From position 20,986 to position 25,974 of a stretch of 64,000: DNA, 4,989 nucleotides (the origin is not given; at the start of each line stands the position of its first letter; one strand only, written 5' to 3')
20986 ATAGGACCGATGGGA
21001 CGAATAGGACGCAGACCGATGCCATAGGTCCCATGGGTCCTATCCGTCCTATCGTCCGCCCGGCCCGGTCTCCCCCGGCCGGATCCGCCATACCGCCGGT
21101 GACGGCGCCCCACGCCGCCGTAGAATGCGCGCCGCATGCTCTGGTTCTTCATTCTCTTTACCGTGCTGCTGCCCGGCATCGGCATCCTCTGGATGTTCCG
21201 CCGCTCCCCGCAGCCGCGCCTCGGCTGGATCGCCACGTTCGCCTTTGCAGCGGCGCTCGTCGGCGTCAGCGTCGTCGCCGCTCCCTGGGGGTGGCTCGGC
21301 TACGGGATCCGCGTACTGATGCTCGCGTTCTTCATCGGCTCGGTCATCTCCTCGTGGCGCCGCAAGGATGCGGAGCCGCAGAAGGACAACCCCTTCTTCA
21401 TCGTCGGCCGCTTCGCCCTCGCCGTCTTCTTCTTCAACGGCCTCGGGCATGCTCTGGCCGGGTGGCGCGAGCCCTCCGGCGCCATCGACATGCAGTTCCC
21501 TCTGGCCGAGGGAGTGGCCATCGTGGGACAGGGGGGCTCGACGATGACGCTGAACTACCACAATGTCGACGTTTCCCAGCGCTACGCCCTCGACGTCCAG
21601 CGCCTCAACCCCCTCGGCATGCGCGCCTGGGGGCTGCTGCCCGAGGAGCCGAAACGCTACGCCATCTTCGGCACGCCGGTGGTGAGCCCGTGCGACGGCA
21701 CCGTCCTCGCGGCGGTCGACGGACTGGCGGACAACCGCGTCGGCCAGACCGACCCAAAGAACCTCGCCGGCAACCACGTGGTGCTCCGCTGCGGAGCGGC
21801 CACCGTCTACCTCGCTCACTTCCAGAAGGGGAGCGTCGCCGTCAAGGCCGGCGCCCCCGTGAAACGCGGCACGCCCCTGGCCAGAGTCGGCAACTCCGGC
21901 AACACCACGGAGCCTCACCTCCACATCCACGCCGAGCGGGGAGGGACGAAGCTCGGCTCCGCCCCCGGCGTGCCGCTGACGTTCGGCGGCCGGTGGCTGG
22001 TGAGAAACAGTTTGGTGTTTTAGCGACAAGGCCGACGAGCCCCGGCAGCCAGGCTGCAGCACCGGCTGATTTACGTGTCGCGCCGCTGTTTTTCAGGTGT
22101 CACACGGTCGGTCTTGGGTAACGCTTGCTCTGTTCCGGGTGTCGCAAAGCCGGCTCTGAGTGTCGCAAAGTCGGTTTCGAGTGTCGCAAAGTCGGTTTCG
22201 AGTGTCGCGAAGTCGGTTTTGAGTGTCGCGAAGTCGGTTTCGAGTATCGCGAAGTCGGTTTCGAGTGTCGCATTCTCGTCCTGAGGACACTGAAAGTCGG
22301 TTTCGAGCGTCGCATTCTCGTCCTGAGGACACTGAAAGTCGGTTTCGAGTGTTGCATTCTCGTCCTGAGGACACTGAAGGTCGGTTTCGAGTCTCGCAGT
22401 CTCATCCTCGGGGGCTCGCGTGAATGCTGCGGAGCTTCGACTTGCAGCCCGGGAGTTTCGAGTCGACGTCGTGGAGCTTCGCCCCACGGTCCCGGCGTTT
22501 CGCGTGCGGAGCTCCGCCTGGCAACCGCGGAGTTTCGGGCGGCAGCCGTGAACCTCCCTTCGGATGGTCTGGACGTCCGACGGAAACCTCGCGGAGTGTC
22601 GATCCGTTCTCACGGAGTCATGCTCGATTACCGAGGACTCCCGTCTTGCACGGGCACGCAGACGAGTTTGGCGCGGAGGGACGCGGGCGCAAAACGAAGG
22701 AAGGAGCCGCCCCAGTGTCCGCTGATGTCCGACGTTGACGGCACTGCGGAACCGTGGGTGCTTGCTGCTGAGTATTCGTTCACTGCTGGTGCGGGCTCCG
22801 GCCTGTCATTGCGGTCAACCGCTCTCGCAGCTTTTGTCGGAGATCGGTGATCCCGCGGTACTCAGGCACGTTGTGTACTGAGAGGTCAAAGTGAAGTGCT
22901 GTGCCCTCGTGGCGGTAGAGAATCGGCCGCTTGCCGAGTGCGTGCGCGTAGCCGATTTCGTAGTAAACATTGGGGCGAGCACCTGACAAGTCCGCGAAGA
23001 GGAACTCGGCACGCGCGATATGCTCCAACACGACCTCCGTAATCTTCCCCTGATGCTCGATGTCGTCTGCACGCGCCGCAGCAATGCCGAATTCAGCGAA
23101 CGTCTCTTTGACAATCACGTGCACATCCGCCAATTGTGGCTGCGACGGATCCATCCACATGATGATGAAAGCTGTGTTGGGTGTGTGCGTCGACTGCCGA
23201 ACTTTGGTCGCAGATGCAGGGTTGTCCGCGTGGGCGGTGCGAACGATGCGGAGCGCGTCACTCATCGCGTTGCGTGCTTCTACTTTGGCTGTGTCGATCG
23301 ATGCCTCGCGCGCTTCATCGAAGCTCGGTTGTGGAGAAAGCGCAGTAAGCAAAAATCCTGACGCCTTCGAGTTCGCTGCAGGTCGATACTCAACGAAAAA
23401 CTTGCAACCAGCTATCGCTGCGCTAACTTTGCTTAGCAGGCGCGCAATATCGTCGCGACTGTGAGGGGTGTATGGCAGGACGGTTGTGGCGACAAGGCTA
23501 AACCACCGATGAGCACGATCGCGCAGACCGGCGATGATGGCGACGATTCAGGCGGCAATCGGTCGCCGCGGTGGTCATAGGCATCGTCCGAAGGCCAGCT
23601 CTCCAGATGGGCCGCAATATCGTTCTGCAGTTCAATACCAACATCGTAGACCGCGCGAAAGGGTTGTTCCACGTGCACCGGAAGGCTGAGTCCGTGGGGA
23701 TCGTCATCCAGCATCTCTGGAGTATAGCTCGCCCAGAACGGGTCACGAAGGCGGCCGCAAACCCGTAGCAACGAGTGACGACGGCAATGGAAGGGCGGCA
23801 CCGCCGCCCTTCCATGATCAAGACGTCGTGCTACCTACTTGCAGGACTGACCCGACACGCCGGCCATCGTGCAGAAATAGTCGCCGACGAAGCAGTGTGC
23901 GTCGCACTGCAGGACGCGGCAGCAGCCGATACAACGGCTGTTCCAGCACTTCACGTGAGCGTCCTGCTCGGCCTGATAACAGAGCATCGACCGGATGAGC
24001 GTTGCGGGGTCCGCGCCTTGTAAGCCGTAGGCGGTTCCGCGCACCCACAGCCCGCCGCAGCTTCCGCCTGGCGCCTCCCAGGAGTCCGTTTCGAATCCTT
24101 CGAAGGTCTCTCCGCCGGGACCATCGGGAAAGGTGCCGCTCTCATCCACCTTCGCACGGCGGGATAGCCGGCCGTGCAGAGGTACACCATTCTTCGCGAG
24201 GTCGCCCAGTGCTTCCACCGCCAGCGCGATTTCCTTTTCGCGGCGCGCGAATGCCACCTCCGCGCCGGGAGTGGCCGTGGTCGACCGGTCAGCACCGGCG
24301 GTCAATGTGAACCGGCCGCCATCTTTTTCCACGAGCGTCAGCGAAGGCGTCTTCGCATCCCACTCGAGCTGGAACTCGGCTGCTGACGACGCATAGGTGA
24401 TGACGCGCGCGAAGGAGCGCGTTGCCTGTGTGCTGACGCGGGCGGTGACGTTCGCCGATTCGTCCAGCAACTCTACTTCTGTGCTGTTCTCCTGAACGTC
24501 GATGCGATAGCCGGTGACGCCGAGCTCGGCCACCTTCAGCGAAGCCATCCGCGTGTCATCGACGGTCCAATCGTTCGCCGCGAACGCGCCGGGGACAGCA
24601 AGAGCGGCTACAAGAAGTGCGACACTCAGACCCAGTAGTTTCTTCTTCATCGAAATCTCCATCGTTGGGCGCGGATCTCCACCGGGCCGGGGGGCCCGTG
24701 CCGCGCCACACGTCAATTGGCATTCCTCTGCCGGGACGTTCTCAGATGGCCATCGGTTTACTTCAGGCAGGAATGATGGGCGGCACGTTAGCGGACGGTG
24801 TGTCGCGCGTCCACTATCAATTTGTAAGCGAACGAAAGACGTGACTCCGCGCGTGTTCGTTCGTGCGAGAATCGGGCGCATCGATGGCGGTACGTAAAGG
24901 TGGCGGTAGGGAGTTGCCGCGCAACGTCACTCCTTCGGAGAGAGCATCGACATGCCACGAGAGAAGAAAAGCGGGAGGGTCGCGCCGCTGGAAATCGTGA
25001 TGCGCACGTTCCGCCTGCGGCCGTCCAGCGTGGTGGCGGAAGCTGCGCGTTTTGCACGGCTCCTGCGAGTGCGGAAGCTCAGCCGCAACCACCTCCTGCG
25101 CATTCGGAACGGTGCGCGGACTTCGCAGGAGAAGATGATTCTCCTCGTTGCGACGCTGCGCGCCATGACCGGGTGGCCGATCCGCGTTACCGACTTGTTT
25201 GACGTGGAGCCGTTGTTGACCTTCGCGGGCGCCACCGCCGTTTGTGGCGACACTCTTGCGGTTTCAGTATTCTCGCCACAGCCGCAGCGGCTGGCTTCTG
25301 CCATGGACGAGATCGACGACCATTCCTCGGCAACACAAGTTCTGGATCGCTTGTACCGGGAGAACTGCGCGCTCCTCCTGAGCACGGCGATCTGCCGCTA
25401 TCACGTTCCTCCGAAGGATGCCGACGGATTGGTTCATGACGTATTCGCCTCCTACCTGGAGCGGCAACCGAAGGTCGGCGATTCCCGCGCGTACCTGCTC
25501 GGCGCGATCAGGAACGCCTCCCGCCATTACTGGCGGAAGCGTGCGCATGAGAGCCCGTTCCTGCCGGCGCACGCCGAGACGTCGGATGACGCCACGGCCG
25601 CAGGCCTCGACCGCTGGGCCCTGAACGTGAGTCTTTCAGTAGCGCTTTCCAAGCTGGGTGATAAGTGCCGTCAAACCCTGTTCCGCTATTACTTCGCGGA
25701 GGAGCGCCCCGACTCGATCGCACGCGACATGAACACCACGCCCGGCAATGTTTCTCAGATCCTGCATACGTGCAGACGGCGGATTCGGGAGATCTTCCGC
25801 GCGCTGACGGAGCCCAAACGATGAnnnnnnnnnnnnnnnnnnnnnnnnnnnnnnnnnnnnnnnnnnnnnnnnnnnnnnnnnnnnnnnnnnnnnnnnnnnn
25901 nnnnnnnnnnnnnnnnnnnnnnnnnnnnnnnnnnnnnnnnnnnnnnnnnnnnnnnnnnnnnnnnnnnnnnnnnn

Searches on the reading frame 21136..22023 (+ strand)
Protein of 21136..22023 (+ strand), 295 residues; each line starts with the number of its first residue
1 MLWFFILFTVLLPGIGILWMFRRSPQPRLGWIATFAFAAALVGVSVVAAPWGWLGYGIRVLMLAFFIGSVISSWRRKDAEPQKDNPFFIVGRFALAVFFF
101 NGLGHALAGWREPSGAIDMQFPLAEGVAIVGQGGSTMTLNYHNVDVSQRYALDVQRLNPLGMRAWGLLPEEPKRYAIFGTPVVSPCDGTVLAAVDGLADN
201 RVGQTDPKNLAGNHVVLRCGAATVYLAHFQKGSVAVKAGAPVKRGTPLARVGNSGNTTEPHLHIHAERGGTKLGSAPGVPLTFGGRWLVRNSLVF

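Call 44: search_protein_families(library=pfam, proteins=[window:21136-22023:+], max_evalue=0.001)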
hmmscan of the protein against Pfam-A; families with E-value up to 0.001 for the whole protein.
window:21136-22023:+ (295 aa): 2 families
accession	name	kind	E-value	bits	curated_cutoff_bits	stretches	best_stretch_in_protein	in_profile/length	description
PF01551.29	Peptidase_M23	-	1.1e-13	51.7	28.7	1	179-271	13-92/96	Peptidase family M23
PF01757.29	Acyl_transf_3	-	0.0006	19.4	31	1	2-107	128-233/326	Acyltransferase domain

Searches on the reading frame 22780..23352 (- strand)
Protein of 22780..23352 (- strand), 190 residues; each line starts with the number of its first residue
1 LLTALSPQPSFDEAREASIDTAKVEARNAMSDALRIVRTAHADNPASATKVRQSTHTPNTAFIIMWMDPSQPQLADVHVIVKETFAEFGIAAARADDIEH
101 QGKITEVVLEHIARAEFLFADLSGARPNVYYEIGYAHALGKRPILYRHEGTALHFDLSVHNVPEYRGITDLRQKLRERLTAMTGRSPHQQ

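Call 44: search_protein_families(library=pfam, proteins=[window:22780-23352:-], max_evalue=0.001)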
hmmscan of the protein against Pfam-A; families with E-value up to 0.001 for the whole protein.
window:22780-23352:- (190 aa): 1 family
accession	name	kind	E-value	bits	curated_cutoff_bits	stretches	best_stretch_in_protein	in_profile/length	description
PF05014.21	Nuc_deoxyrib_tr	-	2.6e-05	24.8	28.8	1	94-152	42-102/117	Nucleoside 2-deoxyribosyltransferase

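Call 69: search_protein_families(library=padloc, proteins=[window:22780-23352:-], max_evalue=0.001)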
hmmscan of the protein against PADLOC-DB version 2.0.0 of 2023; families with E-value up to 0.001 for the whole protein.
window:22780-23352:- (190 aa): 1 family
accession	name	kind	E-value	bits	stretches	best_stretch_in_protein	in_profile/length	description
PDLC00733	Effector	-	1.5e-11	41.8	1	57-187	239-379/388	TIR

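Call 70: search_protein_families(library=ncbifam, proteins=[window:22780-23352:-], max_evalue=0.001)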
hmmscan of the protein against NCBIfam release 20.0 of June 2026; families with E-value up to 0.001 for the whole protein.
window:22780-23352:- (190 aa): 0 families

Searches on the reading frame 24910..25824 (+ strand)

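Call 69: search_protein_families(library=padloc, proteins=[window:24910-25824:+], max_evalue=0.001)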
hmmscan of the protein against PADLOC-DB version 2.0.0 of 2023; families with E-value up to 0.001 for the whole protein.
window:24910-25824:+ (304 aa): 0 families

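Call 70: search_protein_families(library=ncbifam, proteins=[window:24910-25824:+], max_evalue=0.001)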
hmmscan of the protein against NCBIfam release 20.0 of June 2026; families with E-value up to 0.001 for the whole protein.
window:24910-25824:+ (304 aa): 6 families
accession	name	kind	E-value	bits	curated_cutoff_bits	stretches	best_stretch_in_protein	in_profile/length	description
TIGR02937.1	sigma70-ECF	superfamily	1.6e-14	53.9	42.9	1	145-294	3-163/165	sigma-70 family RNA polymerase sigma factor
TIGR02985.1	Sig70_bacteroi1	subfamily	2.1e-09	37.8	126.4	1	147-294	5-160/162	RNA polymerase sigma-70 factor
TIGR02983.1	SigE-fam_strep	subfamily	1.4e-07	31.5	141.55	1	143-294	6-156/162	SigE family RNA polymerase sigma factor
NF007227.0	PRK09645.1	subfamily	0.00012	22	202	1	139-296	9-170/177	sigma-70 family RNA polymerase sigma factor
NF009189.0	PRK12537.1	equivalog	0.00031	20.3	261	1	143-294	23-179/182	RNA polymerase sigma factor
NF005448.0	PRK07037.1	equivalog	0.00039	20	190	1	163-297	31-172/186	RNA polymerase factor sigma-70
